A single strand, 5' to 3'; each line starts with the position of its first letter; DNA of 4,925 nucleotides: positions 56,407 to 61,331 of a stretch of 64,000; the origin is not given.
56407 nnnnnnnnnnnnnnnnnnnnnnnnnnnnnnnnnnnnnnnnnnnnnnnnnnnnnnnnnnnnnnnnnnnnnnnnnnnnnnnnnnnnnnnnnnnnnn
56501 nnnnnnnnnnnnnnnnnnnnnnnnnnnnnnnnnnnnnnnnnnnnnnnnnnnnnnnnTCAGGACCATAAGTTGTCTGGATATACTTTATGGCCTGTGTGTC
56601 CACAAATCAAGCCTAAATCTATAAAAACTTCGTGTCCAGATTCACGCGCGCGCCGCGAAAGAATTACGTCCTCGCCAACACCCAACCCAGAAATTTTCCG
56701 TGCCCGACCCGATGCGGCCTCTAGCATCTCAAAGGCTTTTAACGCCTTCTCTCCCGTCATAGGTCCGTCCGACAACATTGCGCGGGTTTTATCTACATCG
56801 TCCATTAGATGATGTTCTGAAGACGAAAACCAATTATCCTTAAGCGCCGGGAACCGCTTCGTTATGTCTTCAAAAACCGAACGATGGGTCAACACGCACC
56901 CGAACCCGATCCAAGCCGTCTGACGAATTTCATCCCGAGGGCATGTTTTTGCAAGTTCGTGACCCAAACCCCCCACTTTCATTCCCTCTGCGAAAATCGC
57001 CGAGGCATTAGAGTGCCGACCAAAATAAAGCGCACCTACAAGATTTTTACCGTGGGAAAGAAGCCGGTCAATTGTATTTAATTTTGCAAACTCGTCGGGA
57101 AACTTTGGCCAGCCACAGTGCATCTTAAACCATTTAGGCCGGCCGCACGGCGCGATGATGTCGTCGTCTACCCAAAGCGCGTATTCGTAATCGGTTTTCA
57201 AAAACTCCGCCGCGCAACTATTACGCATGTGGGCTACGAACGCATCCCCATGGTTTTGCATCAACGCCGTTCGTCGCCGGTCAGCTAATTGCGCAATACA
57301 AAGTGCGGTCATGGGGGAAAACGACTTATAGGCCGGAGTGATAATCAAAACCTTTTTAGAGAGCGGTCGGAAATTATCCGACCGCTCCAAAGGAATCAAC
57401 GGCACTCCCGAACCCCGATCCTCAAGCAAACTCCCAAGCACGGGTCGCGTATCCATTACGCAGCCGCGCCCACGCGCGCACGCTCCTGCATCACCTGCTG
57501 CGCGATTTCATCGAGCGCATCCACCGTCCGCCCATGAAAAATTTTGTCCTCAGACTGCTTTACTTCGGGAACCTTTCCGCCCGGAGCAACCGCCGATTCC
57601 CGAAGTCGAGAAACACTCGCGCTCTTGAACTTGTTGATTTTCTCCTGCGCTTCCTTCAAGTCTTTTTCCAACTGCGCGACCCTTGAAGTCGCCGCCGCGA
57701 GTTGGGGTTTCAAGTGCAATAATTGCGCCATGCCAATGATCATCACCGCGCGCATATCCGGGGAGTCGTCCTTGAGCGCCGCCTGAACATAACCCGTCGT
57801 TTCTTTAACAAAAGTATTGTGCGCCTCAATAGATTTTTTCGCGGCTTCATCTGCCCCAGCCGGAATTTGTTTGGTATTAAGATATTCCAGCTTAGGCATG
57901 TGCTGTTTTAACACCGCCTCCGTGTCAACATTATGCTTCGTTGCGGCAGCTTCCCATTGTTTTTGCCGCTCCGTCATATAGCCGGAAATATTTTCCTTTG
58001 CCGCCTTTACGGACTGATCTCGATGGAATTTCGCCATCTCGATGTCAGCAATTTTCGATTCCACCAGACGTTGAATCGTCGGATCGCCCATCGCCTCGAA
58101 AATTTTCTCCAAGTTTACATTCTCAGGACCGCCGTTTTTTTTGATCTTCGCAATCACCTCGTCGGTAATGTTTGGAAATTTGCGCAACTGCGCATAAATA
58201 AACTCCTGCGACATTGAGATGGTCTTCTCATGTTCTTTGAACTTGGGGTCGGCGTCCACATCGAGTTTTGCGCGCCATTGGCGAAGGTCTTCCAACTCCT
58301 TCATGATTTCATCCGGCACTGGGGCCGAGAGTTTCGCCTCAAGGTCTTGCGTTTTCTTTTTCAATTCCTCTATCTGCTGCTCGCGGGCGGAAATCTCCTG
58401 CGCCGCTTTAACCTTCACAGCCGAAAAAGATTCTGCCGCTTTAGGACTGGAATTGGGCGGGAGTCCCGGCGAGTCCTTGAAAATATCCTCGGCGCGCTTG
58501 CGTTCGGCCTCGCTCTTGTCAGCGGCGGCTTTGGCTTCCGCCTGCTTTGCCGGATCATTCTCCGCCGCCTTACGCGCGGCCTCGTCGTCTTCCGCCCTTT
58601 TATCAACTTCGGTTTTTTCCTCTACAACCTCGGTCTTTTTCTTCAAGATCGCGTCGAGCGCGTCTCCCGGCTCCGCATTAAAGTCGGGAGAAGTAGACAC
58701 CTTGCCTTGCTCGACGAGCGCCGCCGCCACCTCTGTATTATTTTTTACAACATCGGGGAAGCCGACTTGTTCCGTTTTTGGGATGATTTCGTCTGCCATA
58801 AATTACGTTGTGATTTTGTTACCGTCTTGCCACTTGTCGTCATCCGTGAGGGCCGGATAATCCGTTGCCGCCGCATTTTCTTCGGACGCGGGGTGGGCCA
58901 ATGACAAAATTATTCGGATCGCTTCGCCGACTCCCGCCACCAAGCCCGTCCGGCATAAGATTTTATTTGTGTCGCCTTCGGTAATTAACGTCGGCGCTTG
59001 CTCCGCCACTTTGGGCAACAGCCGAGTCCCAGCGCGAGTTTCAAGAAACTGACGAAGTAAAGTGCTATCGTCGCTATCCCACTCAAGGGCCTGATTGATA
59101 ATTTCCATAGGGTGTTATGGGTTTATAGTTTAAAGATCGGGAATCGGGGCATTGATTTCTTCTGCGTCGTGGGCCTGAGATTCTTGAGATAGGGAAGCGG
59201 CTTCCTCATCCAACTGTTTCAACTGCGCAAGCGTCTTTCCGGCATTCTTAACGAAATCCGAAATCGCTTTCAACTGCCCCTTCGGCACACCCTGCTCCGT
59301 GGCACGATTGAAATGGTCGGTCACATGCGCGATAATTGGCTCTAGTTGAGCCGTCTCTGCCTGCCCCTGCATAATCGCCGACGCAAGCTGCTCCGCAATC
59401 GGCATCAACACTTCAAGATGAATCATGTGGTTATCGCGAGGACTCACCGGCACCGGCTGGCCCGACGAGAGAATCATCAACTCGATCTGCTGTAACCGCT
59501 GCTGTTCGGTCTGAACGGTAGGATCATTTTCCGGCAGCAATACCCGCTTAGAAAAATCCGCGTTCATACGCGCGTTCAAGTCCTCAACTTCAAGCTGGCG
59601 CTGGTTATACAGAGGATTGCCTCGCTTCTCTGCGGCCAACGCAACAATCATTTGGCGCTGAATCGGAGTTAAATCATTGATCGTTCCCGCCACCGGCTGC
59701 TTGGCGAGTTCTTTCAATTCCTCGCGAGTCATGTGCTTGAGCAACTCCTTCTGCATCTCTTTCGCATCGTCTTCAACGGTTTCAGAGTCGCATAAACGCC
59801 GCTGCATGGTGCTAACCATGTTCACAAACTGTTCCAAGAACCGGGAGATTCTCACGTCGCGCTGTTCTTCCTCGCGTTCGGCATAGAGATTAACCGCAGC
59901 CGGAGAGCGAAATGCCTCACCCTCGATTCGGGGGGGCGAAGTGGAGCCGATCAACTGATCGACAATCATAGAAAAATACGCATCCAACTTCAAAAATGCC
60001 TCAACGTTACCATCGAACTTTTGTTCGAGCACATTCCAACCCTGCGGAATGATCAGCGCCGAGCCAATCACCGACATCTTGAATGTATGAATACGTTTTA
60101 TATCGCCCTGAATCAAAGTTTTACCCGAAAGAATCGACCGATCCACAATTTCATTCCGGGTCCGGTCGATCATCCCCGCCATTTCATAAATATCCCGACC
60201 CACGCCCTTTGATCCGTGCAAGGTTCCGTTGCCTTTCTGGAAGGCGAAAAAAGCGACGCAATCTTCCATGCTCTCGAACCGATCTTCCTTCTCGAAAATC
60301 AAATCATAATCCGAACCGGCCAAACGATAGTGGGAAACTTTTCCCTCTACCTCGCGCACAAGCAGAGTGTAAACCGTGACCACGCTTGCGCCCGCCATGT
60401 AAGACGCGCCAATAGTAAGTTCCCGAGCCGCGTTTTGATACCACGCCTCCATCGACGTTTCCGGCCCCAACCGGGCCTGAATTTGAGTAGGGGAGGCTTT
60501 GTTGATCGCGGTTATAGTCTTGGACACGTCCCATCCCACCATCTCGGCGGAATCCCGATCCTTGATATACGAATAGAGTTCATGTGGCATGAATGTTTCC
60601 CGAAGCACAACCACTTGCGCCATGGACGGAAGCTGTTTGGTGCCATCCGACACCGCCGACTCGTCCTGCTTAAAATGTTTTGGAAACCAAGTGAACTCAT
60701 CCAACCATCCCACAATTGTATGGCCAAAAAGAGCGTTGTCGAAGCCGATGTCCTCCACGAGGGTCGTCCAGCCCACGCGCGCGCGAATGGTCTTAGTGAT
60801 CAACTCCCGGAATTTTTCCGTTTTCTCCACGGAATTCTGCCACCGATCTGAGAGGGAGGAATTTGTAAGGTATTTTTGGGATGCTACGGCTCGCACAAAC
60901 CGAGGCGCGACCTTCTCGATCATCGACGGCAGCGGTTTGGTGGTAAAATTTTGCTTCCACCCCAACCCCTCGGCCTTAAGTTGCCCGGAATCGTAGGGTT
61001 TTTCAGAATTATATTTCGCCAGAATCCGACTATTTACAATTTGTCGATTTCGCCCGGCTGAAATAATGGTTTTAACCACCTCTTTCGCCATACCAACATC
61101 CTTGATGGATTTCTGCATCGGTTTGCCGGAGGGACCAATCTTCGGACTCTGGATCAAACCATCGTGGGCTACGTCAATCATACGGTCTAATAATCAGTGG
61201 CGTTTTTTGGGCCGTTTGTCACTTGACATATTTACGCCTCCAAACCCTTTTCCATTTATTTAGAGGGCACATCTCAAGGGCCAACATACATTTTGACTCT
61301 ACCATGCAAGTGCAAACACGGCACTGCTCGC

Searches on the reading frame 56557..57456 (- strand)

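Call 14: search_protein_families(library=phrogs, proteins=[window:56557-57456:-], max_evalue=0.0001)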
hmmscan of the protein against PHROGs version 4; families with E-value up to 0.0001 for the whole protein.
window:56557-57456:- (299 aa): 1 family
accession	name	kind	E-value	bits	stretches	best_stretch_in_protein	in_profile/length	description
phrog_1574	-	unknown function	3.9e-10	40.9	1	170-292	150-233/240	-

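Call 87: search_protein_families(library=pfam, proteins=[window:56557-57456:-], max_evalue=0.01)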
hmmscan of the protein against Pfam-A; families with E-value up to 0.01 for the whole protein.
window:56557-57456:- (299 aa): 0 families

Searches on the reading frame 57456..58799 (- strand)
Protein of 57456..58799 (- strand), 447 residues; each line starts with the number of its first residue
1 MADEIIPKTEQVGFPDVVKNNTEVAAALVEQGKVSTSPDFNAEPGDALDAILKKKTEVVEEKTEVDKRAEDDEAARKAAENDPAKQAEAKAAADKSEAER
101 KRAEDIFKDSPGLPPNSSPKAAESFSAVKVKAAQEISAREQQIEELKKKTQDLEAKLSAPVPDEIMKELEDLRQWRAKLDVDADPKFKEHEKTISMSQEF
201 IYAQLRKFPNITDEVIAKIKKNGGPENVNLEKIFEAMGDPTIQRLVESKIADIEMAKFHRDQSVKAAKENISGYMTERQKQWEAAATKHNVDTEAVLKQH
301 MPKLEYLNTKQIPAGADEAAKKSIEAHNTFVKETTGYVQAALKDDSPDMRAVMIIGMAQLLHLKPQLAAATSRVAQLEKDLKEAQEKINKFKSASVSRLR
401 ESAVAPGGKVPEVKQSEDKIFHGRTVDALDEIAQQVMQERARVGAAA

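Call 14: search_protein_families(library=phrogs, proteins=[window:57456-58799:-], max_evalue=0.0001)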
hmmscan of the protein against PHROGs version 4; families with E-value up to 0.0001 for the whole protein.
window:57456-58799:- (447 aa): 0 families

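Call 19: search_protein_families(library=pfam, proteins=[window:57456-58799:-], max_evalue=0.01)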
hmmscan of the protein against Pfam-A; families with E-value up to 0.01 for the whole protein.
window:57456-58799:- (447 aa): 3 families
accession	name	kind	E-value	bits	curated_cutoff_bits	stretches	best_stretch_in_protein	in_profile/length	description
PF12717.13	Cnd1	-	0.00057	20.4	26.4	1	328-401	16-87/162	non-SMC mitotic condensation complex subunit 1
PF15784.10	GPS2_interact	-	0.0014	19.4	27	1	134-162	41-70/92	G-protein pathway suppressor 2-interacting domain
PF24922.1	ACBP4_C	-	0.0075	16.9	31.2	1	359-393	46-80/105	Acyl-CoA-binding domain-containing protein 4-6, C-terminal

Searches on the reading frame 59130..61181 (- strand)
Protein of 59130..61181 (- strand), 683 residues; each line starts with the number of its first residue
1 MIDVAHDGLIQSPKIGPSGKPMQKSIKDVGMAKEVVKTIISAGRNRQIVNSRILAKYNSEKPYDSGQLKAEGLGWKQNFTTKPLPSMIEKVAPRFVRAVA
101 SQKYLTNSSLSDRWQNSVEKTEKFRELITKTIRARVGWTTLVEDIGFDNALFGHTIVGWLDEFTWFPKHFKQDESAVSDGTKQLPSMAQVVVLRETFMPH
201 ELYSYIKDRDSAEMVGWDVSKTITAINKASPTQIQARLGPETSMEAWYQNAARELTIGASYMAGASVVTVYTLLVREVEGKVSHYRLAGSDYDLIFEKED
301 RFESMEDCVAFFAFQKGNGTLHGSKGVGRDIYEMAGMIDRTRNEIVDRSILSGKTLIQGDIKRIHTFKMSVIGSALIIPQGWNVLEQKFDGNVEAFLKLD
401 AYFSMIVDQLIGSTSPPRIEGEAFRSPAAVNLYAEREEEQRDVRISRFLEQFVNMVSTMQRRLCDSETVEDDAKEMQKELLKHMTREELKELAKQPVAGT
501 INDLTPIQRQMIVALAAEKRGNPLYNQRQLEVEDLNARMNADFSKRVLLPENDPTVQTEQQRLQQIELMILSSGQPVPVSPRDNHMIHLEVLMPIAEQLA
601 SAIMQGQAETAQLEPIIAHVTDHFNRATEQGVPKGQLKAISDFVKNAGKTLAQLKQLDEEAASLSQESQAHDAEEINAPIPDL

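Call 14: search_protein_families(library=phrogs, proteins=[window:59130-61181:-], max_evalue=0.0001)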
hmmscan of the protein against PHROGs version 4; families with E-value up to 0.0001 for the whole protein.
window:59130-61181:- (683 aa): 0 families

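Call 19: search_protein_families(library=pfam, proteins=[window:59130-61181:-], max_evalue=0.01)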
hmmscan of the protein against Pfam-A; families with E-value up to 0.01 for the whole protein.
window:59130-61181:- (683 aa): 0 families

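Call 59: search_dna_similar(query=window:59130-61181:-, collection=phages, mode=protein, max_rows=12, max_evalue=0.001)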
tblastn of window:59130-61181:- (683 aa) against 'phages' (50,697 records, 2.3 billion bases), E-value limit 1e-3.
No match.
